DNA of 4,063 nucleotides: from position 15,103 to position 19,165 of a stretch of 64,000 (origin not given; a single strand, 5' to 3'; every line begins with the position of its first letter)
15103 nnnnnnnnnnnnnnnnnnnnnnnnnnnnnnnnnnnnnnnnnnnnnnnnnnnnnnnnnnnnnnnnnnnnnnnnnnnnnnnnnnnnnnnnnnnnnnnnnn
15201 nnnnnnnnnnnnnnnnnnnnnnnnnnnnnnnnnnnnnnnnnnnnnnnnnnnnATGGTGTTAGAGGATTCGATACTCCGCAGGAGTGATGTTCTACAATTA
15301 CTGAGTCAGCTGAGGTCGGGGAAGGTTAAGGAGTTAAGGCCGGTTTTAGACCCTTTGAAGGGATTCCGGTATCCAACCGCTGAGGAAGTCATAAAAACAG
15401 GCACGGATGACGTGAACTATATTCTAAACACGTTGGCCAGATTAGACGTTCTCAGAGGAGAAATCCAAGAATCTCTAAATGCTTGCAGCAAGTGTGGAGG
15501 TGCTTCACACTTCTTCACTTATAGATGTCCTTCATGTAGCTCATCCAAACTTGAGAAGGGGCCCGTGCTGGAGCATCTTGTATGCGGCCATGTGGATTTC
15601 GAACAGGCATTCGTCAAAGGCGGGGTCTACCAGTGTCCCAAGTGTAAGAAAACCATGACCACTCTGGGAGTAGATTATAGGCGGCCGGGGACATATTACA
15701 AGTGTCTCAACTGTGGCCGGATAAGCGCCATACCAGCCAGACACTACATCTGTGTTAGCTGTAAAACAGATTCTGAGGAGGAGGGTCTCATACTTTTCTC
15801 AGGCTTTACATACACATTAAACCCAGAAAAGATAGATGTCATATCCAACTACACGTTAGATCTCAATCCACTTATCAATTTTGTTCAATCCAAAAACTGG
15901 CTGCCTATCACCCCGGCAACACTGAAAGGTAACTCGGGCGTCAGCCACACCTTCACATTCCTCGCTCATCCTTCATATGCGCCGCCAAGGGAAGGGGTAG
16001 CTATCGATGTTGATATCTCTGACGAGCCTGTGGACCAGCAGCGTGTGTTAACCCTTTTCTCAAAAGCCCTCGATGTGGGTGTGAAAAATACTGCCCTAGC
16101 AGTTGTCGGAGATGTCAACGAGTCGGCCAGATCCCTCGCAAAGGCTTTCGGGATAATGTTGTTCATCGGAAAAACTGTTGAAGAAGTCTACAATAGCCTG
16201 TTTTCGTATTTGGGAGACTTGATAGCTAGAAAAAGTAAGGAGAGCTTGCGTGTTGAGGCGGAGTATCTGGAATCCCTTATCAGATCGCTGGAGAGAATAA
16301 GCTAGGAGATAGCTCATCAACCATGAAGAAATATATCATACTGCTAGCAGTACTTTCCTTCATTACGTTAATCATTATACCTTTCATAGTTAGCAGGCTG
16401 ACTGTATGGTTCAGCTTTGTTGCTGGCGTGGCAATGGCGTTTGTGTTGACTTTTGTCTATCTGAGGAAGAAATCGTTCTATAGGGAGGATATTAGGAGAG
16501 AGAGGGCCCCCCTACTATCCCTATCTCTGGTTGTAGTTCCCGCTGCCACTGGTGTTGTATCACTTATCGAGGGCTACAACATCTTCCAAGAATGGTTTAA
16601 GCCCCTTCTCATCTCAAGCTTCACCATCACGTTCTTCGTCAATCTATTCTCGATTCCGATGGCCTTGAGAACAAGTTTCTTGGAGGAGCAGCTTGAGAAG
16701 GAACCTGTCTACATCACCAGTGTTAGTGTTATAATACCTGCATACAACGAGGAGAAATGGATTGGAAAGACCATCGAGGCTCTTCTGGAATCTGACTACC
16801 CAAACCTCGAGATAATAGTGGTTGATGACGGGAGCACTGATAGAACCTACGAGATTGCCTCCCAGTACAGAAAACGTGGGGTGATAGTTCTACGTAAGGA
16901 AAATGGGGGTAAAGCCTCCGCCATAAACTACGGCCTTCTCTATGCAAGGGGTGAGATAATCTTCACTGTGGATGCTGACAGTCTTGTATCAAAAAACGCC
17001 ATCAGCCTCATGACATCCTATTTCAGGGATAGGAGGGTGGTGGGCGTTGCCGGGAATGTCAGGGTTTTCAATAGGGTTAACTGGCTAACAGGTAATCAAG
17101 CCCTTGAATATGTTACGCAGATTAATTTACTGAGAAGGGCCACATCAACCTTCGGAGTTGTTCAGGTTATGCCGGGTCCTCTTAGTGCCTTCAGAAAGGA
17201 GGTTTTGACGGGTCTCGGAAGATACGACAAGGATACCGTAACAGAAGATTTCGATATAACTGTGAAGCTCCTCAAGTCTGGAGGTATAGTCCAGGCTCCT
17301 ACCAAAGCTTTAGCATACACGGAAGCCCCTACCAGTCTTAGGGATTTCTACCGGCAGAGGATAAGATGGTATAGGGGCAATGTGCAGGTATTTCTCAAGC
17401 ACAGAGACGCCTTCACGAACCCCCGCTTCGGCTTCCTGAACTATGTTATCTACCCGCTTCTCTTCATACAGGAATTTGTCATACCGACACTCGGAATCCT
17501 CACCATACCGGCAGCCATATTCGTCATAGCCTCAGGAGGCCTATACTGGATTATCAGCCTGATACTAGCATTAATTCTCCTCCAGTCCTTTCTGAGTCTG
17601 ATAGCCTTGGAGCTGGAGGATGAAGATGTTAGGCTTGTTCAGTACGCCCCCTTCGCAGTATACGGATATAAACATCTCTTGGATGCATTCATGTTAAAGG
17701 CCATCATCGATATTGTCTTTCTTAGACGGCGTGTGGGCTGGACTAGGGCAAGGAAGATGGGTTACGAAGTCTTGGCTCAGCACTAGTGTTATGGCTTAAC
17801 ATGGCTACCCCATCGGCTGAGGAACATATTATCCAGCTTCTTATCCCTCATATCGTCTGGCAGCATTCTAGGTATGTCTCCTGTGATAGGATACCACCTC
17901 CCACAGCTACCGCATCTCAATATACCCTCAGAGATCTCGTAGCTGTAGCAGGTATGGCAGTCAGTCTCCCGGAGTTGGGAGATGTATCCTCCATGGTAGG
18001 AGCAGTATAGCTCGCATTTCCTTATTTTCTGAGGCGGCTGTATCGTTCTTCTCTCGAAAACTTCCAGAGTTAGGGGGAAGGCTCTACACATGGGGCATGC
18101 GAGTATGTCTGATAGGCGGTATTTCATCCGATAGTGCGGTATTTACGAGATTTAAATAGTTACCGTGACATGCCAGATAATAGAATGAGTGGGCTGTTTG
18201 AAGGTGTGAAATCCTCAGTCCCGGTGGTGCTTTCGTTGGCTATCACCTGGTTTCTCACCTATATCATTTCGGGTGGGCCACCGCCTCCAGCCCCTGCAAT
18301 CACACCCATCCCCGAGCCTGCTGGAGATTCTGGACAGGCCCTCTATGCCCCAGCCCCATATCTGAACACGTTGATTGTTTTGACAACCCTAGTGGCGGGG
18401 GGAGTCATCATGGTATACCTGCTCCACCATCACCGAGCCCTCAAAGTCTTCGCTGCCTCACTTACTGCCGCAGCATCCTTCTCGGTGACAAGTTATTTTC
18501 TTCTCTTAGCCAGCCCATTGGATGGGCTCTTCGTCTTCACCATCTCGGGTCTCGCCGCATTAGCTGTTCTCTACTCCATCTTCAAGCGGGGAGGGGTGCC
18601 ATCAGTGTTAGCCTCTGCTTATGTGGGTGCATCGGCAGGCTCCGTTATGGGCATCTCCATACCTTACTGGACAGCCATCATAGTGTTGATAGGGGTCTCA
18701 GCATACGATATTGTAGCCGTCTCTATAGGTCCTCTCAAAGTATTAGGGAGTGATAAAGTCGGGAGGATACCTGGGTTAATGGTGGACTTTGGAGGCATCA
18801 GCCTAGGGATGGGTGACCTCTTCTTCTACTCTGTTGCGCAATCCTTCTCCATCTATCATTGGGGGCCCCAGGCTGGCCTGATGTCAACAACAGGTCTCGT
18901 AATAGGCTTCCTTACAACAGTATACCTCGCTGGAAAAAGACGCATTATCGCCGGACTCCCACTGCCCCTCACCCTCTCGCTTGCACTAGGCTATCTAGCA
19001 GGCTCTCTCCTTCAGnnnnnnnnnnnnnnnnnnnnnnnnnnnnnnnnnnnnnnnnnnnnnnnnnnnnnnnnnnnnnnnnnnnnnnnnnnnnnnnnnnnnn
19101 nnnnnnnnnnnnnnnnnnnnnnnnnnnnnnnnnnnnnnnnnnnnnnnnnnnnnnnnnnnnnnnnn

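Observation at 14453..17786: Ras/Rab-like GTPase (catalytic Gln replaced, Zn-ribbon fused) coupled to a multi-zinc-ribbon protein and a processive membrane GT2 synthase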

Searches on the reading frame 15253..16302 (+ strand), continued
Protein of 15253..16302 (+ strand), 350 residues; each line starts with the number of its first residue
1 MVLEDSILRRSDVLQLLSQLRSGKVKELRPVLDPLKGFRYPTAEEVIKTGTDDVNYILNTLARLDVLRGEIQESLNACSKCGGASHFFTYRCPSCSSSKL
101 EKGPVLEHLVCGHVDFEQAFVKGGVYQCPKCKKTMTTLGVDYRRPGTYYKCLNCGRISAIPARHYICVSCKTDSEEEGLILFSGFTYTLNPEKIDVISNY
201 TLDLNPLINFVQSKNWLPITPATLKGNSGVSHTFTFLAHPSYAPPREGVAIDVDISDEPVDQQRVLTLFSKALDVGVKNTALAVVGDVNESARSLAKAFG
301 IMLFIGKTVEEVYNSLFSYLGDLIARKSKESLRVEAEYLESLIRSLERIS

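Call 71: search_protein_families(library=pfam, max_evalue=0.01, proteins=[L017:3226-4023:+, L007:4347-4829:+, L021:4425-4745:+, L009:6522-6998:+, L015:2089-3120:+, L021:2128-3555:+, L021:3571-4407:+, L035:7302-8387:+])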
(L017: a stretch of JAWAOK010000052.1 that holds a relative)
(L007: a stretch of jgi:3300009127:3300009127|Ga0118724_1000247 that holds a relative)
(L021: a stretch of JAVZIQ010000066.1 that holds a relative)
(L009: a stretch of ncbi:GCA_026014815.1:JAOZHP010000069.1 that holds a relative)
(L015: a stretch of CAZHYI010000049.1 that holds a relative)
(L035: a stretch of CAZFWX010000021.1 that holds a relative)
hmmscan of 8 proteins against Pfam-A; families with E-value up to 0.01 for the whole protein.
L017:3226-4023:+ (266 aa): 3 families
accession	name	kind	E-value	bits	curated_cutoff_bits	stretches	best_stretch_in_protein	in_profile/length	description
PF02830.23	V4R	-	4.9e-11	43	31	1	219-263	17-61/62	V4R domain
PF01842.31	ACT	-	8.2e-05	22.7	27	1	26-52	4-30/66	ACT domain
PF18546.6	MetOD1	-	0.0098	16.4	23.8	0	236-262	112-141/142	Methanogen output domain 1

L007:4347-4829:+ (161 aa): 1 family
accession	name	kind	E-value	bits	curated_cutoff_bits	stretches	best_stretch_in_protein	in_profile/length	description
PF02830.23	V4R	-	4.3e-13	49.6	31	1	100-158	2-60/62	V4R domain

L021:4425-4745:+ (107 aa): 1 family
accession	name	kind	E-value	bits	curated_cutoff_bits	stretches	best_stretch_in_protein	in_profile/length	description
PF11537.13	NitrOD5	-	0.0039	17.7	27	1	48-98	42-93/94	Nitrosopumilus output domain 5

L009:6522-6998:+ (159 aa): 1 family
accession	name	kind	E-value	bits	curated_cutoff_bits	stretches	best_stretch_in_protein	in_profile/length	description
PF02915.23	Rubrerythrin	-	8.3e-05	23.4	22.8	1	11-69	2-66/137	Rubrerythrin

L015:2089-3120:+ (344 aa): 2 families
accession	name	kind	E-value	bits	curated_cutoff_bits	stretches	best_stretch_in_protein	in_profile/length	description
PF01522.26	Polysacc_deac_1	-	1.6e-11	44.7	23.1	1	50-151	19-116/124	Polysaccharide deacetylase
PF10096.14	DUF2334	-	1.5e-08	34.9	26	1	37-225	4-190/203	Uncharacterized protein conserved in bacteria (DUF2334)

L021:2128-3555:+ (476 aa): 7 families
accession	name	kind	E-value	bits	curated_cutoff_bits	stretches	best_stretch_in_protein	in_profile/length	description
PF06745.19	ATPase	-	1.3e-58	198.6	26.6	1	6-217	1-219/231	KaiC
PF20440.3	GvpD_bR2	-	4.3e-09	36.7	27.9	1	238-315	2-79/254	GvpD basic region 2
PF05625.17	PAXNEB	-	5.8e-08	32.6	28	1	249-303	20-72/366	PAXNEB protein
PF13481.12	AAA_25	-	5.3e-07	29.9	27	1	16-160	25-187/195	AAA domain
PF03796.21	DnaB_C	-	3.8e-05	23.6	27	1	6-71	2-66/255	DnaB-like helicase C terminal domain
PF07088.17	GvpD_P-loop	-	0.00068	20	24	1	27-198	13-186/189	GvpD gas vesicle protein, P-loop domain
PF08423.17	Rad51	-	0.0038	17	22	0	6-41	8-43/244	Rad51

L021:3571-4407:+ (279 aa): 0 families

L035:7302-8387:+ (362 aa): 9 families
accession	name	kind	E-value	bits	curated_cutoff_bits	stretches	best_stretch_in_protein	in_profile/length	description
PF16363.11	GDP_Man_Dehyd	-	7.9e-58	196.9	27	1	4-313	1-332/332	GDP-mannose 4,6 dehydratase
PF01370.27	Epimerase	-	7.4e-54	183.1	20.9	1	4-244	2-240/240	NAD dependent epimerase/dehydratase family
PF02719.21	Polysacc_synt_2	-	3.1e-18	66.4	20.2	2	4-111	2-119/293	Polysaccharide biosynthesis protein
PF07993.18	NAD_binding_4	-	2.8e-14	53.3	20.1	1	62-187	81-215/258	Male sterility protein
PF01073.25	3Beta_HSD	-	5.4e-12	45.8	22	1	4-136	1-134/280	3-beta hydroxysteroid dehydrogenase/isomerase family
PF04321.23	RmlD_sub_bind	-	4.2e-10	39.6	27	1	3-301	3-270/287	RmlD substrate binding domain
PF00106.31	adh_short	-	8e-07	29.2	26.6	1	2-73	2-78/195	short chain dehydrogenase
PF08659.16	KR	-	9e-05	22.9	22.6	1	2-75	2-87/180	KR domain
PF05368.20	NmrA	-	0.0067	16.5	27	0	4-78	6-78/298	NmrA-like family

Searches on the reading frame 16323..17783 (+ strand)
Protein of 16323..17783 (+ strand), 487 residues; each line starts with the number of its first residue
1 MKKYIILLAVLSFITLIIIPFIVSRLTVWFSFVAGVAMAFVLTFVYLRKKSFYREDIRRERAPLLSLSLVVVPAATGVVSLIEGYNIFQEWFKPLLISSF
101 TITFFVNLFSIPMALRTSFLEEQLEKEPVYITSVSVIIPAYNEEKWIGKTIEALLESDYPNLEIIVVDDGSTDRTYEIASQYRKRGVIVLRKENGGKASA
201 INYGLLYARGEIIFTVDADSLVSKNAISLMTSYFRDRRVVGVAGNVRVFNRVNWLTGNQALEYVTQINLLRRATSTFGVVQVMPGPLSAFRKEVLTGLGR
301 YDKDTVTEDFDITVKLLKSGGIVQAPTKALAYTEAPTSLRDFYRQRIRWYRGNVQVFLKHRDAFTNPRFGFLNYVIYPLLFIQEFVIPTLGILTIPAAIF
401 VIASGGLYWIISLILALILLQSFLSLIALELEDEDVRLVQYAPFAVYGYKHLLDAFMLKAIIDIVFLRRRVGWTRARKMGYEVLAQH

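Call 3: search_protein_families(library=pfam, proteins=[window:16323-17783:+], max_evalue=0.01)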
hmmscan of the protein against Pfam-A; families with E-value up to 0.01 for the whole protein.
window:16323-17783:+ (487 aa): 9 families
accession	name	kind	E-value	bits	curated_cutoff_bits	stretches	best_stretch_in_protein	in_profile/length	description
PF00535.33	Glycos_transf_2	-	1.2e-39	136.4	23.3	1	135-295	1-164/168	Glycosyl transferase family 2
PF13641.12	Glyco_tranf_2_3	-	1e-32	114.5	27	1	134-352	3-230/230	Glycosyltransferase like family 2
PF13632.12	Glyco_trans_2_3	-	3.9e-26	92.5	27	1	212-412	1-188/198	Glycosyl transferase family group 2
PF10111.15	Glyco_tranf_2_2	-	3.4e-14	53.4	27.3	1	135-344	1-227/276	Glycosyltransferase like family 2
PF03142.21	Chitin_synth_2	-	9.3e-10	38.2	27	1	209-292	201-286/527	Chitin synthase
PF13506.12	Glyco_transf_21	-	3.9e-08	33.4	21.7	1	197-351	18-174/174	Glycosyl transferase family 21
PF03552.20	Cellulose_synt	-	0.00052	19.1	24.7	1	306-420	422-550/722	Cellulose synthase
PF13704.12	Glyco_tranf_2_4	-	0.00057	20.8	27.5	1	142-222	2-84/98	Glycosyl transferase family 2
PF04039.18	MnhB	-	0.0014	19.3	22.5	1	32-97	32-99/127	Domain related to MnhB subunit of Na+/H+ antiporter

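Call 4: search_protein_families(library=ncbifam, proteins=[window:16323-17783:+], max_evalue=0.01)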
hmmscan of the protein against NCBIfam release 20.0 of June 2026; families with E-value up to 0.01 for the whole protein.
window:16323-17783:+ (487 aa): 33 families (the best 25 are shown)
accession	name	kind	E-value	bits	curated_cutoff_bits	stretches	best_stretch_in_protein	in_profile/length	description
TIGR03937.1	PgaC_IcaA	equivalog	4.7e-56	190.5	422.3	1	120-374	33-291/407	poly-beta-1,6-N-acetyl-D-glucosamine synthase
TIGR03111.1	glyc2_xrt_Gpos1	hypoth_equivalog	6.7e-31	107.5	363.95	1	113-424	31-354/439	TIGR03111 family XrtG-associated glycosyltransferase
TIGR04242.1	nodulat_NodC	equivalog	1.8e-26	93.1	550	1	129-353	45-284/395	chitooligosaccharide synthase NodC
TIGR03965.1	mycofact_glyco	equivalog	1.2e-22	80.4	280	1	131-363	73-310/467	mycofactocin biosynthesis glycosyltransferase MftF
NF041875.1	EPS_EpsD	equivalog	7.6e-21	74.8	370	1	134-364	1-238/325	exopolysaccharide biosynthesis glycosyltransferase EpsD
TIGR04283.1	glyco_like_mftF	equivalog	1.1e-20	74.1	182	1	134-326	1-179/221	TIGR04283 family arsenosugar biosynthesis glycosyltransferase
NF007482.0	PRK10073.1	equivalog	1.1e-18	67.3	423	1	132-225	6-101/334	glycosyltransferase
TIGR03030.1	CelA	equivalog_domain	1.9e-18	65.9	699.1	2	104-235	102-254/714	UDP-forming cellulose synthase catalytic subunit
NF047683.1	TeichurnBiosyTuaG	equivalog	8.6e-16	58.3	400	1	133-228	7-105/252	teichuronic acid biosynthesis protein TuaG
NF038299.1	EPS_HpsN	equivalog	1.4e-15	57.1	425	1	133-257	2-128/317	hormogonium polysaccharide biosynthesis glycosyltransferase HpsN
NF008558.0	PRK11498.1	equivalog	2e-15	55.8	992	1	129-404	270-552/872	UDP-forming cellulose synthase catalytic subunit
NF053846.1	glyco_with_XrtP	equivalog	2.1e-15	56.4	520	1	133-403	42-347/440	XrtP-associated glycosyltransferase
NF053739.1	GlytfEpsEBac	equivalog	3.8e-15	55.6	450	1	134-320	3-189/265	glycosyltransferase EpsE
NF010496.0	PRK13915.1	equivalog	6.9e-12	45.1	262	1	131-221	30-128/307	glucosyl-3-phosphoglycerate synthase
NF041394.1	GtaseAglG_Halo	equivalog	1.8e-11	43.9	440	1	133-305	2-178/304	glucosyl-dolichyl phosphate glucuronosyltransferase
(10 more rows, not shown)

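Call 36: search_solved_structures(query=window:16323-17783:+, max_evalue=0.00001, show_alignments=1)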
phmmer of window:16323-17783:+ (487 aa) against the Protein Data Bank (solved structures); distinct sequences matched with E-value up to 0.00001: 33.
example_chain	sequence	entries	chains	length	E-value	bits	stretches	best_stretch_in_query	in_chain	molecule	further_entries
6yv7_A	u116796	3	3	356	6.9e-21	77.7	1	125-395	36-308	Glycosyl transferase, family 2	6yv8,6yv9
6yv7_B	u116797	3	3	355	7.1e-21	77.6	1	125-395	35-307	Glycosyl transferase, family 2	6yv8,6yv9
2z87_A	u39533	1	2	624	8.9e-18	67.4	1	131-236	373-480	Chondroitin synthase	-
2z86_A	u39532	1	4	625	9e-18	67.4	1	131-236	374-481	Chondroitin synthase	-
6p61_A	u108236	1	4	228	4.7e-16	61.7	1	133-233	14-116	Glycosyltransferase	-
5hea_A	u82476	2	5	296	3e-15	59.1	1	134-225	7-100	Putative glycosyltransferase (GalT1)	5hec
9b8v_E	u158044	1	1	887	1.3e-14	57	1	124-423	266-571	Cellulose synthase catalytic subunit [UDP-forming]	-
7lby_A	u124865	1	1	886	1.3e-14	57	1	124-423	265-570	Cellulose synthase catalytic subunit [UDP-forming]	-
9fmv_A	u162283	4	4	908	1.4e-14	56.9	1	124-423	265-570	Cellulose synthase catalytic subunit [UDP-forming]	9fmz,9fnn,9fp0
5tze_C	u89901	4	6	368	1.1e-13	53.9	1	134-232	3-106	Glycosyl transferase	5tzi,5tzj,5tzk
5tz8_A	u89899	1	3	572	2.4e-13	52.8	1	134-232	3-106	Glycosyl transferase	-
3bcv_A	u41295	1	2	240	1.8e-12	49.9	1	131-228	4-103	Putative glycosyltransferase protein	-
8vh7_A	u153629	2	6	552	3.9e-11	45.5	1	133-226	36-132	Heparosan synthase B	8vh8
8viw_A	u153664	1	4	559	4e-11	45.5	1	133-226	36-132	Heparosan synthase B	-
9omj_A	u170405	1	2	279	4.9e-11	45.2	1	133-244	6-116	Glycosyltransferase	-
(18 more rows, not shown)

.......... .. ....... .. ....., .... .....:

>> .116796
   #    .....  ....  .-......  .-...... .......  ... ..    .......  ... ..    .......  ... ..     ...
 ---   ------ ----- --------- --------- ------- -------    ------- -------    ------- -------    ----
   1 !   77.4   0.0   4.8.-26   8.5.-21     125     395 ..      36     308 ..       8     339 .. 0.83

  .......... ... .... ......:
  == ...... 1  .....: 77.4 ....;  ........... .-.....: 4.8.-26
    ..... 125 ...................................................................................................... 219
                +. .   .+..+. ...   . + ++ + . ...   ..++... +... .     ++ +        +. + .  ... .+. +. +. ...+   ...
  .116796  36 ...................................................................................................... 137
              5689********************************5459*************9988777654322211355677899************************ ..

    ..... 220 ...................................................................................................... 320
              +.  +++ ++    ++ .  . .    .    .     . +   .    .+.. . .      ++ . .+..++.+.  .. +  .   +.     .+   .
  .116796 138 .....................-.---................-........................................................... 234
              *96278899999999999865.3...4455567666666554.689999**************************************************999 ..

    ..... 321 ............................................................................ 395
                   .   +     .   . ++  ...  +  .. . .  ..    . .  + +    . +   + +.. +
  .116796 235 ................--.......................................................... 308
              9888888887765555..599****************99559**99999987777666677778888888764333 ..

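Call 55: search_protein_families(library=padloc, proteins=[window:16323-17783:+], max_evalue=0.01)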
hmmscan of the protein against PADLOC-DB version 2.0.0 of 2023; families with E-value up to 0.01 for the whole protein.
window:16323-17783:+ (487 aa): 0 families

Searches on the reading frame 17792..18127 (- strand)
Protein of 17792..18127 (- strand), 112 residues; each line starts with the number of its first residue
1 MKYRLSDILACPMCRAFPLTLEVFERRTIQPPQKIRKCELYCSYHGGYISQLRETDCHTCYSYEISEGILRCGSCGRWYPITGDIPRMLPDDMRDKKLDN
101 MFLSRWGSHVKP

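Call 3: search_protein_families(library=pfam, proteins=[window:17792-18127:-], max_evalue=0.01)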
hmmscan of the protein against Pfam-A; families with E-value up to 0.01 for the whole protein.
window:17792-18127:- (112 aa): 3 families
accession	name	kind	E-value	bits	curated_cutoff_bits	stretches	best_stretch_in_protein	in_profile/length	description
PF03966.22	Trm112p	-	2.6e-12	46.9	22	1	2-82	1-38/40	Trm112p-like protein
PF23475.1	zf-Tbcl_FmdE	-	0.0027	17.6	23.2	0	68-81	6-19/35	FmdE treble clef zinc finger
PF14569.12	zf-UDP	-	0.0098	16.4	27.1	0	57-95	38-76/78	Zinc-binding RING-finger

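Call 4: search_protein_families(library=ncbifam, proteins=[window:17792-18127:-], max_evalue=0.01)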
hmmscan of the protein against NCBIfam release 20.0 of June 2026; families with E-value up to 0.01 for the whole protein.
window:17792-18127:- (112 aa): 1 family
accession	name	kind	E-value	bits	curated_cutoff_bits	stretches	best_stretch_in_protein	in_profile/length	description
NF038101.1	Trm112_arch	equivalog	6.1e-16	58.3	77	2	63-94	28-59/59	methytransferase partner Trm112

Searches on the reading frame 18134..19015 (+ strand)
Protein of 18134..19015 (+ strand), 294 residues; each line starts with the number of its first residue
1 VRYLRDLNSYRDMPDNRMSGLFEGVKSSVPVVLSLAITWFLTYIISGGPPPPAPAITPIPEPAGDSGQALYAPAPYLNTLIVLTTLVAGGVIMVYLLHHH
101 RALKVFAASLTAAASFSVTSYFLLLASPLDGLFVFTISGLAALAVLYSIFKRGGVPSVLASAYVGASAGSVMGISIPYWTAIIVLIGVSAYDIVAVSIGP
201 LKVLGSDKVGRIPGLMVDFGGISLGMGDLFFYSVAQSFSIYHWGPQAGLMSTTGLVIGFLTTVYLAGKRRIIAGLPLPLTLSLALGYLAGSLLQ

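Call 3: search_protein_families(library=pfam, proteins=[window:18134-19015:+], max_evalue=0.01)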
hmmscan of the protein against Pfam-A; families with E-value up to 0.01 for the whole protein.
window:18134-19015:+ (294 aa): 2 families
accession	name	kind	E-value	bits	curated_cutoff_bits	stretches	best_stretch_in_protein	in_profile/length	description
PF01080.22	Presenilin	-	1.5e-08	34.3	34.3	1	29-204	12-199/408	Presenilin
PF06550.16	SPP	-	0.00037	20.5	23.9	1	75-196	31-154/283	Signal-peptide peptidase, presenilin aspartyl protease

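Call 4: search_protein_families(library=ncbifam, proteins=[window:18134-19015:+], max_evalue=0.01)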
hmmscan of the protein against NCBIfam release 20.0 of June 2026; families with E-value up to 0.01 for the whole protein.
window:18134-19015:+ (294 aa): 0 families
